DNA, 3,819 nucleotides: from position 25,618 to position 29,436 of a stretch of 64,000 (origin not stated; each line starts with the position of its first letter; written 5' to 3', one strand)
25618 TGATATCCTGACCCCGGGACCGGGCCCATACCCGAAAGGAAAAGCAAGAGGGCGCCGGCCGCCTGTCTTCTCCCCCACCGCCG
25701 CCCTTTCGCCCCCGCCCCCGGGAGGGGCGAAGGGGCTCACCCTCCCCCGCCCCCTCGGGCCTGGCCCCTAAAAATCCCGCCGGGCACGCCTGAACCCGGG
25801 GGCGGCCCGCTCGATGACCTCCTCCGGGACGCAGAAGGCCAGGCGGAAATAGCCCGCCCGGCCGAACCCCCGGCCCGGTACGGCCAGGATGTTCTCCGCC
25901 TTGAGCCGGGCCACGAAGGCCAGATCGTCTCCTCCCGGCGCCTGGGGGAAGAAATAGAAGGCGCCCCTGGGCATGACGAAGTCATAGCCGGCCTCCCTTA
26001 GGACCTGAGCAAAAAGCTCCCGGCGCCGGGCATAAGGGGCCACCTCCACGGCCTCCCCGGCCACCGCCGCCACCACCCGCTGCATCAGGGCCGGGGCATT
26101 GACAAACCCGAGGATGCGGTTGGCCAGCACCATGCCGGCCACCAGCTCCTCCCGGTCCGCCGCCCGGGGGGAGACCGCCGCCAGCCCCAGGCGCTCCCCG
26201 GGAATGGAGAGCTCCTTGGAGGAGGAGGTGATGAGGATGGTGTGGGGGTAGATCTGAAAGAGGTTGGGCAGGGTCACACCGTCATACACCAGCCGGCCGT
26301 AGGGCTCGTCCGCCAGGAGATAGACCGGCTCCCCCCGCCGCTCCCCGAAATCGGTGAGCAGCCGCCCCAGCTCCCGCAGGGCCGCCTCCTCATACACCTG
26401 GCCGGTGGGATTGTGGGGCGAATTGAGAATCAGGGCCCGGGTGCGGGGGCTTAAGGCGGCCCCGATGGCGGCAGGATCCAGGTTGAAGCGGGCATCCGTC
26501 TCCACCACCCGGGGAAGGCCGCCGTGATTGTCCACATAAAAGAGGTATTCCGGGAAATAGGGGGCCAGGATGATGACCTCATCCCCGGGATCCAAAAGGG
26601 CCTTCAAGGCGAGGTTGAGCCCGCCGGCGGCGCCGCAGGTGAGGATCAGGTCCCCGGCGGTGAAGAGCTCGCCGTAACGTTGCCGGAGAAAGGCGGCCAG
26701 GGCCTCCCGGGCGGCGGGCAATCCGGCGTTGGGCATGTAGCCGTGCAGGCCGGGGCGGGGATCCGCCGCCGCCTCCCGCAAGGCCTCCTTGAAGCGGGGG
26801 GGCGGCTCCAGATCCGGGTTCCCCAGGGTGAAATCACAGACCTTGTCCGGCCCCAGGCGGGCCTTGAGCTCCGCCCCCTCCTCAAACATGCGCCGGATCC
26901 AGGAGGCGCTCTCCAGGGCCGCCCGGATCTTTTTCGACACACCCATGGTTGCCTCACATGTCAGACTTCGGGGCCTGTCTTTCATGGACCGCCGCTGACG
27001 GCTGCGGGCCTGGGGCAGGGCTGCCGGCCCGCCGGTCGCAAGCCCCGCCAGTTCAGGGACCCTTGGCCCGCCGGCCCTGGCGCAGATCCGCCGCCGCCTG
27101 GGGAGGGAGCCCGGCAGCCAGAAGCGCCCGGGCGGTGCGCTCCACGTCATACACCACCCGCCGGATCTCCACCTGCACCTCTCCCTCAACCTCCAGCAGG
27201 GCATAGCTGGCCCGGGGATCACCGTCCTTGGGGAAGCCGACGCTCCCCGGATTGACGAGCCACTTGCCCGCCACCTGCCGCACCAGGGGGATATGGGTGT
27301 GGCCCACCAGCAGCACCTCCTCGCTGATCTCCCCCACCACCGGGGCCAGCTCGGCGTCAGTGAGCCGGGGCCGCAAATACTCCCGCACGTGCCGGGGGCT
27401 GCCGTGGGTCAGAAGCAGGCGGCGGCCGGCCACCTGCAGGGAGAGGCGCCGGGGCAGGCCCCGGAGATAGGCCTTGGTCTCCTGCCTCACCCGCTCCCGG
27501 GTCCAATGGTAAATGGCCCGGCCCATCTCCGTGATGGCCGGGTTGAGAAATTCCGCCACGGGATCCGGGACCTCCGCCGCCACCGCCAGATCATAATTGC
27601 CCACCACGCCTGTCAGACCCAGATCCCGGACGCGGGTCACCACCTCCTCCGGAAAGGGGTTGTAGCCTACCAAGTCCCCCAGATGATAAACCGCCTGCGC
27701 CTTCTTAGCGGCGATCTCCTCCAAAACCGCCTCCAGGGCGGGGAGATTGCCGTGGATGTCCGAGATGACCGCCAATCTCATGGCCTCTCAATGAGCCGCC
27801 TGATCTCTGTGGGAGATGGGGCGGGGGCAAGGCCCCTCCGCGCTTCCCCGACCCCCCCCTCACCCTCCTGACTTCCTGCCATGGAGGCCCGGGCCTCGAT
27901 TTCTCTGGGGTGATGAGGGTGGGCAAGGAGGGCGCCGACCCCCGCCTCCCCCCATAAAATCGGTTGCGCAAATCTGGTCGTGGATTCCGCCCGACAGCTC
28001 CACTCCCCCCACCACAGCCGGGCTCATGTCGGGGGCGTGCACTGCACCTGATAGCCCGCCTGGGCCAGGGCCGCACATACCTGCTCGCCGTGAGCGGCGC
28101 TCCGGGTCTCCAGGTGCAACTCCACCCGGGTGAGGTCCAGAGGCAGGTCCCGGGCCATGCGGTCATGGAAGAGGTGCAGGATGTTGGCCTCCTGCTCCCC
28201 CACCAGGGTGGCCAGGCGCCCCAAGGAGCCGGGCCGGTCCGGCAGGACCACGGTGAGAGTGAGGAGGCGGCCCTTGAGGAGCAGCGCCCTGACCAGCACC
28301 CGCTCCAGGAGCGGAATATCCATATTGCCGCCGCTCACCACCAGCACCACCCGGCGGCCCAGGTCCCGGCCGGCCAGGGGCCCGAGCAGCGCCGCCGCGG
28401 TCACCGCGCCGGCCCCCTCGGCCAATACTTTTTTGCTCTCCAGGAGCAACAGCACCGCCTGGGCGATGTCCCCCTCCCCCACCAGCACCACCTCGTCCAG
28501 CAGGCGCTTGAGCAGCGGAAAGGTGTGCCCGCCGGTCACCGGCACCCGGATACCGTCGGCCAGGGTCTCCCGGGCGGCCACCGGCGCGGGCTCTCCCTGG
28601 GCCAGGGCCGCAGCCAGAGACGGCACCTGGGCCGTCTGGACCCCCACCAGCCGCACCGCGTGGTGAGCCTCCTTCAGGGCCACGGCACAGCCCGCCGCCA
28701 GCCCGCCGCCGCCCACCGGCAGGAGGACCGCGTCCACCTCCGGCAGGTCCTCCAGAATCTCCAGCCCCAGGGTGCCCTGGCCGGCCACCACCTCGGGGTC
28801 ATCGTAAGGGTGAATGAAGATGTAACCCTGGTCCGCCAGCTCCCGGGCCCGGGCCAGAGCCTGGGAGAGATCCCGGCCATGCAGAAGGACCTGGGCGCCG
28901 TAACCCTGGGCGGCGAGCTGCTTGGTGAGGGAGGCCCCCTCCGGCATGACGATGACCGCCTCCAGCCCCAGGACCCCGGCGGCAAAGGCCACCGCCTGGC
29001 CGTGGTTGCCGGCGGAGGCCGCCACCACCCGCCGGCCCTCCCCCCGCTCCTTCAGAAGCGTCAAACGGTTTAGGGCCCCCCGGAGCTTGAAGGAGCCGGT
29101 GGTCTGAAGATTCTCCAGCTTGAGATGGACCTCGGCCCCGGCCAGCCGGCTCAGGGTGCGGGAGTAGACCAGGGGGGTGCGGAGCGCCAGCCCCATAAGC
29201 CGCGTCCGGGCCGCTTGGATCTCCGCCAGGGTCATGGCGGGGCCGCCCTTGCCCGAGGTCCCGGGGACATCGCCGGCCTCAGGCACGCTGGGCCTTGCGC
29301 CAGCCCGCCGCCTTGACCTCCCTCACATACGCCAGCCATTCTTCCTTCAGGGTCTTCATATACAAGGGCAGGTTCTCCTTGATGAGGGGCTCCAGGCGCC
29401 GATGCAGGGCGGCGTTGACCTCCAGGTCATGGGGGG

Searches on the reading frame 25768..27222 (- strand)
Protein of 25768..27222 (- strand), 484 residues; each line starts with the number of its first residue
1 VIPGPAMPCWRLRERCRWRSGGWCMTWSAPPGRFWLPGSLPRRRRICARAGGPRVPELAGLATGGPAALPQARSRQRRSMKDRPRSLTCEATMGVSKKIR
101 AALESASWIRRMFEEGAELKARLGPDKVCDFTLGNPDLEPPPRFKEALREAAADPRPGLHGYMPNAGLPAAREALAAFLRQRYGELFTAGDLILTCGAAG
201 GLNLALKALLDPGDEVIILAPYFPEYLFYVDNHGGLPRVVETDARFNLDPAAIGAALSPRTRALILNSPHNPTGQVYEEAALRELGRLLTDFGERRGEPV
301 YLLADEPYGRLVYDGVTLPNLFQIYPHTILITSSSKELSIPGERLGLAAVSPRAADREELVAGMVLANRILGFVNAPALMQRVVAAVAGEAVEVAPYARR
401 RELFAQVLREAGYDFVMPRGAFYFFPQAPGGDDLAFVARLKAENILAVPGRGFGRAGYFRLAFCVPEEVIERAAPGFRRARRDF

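Call 9: search_protein_families(library=pfam, proteins=[window:25768-27222:-], max_evalue=0.01)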
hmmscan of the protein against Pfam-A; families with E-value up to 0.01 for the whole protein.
window:25768-27222:- (484 aa): 2 families
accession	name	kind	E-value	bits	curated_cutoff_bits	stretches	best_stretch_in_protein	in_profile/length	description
PF00155.27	Aminotran_1_2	-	1.5e-44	153.1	19.7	1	127-474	2-358/361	Aminotransferase class I and II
PF01041.23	DegT_DnrJ_EryC1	-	6.7e-05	22.7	19.8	1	192-266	42-118/360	DegT/DnrJ/EryC1/StrS aminotransferase family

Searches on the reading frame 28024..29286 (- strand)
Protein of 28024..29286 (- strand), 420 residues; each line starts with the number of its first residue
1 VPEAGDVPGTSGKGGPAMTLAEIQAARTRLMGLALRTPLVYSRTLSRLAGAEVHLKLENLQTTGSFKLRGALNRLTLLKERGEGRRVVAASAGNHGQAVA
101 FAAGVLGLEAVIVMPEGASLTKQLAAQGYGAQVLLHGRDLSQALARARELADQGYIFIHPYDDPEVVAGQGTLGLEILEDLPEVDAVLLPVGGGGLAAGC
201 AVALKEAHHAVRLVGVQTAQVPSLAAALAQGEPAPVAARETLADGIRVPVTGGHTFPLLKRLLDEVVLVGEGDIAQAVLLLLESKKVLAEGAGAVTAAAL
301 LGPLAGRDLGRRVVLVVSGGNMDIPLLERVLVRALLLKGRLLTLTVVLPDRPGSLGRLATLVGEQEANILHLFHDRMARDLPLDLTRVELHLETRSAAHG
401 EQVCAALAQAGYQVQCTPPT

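Call 9: search_protein_families(library=pfam, proteins=[window:28024-29286:-], max_evalue=0.01)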
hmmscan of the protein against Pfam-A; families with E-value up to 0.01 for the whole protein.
window:28024-29286:- (420 aa): 3 families
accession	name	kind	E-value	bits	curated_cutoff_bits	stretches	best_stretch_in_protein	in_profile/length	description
PF00291.31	PALP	-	1.3e-82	278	35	1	35-319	6-295/295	Pyridoxal-phosphate dependent enzyme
PF01842.31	ACT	-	0.0001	22.4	27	1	343-372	2-31/66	ACT domain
PF13291.12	ACT_4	-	0.0004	21.5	27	1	343-409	8-71/80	ACT domain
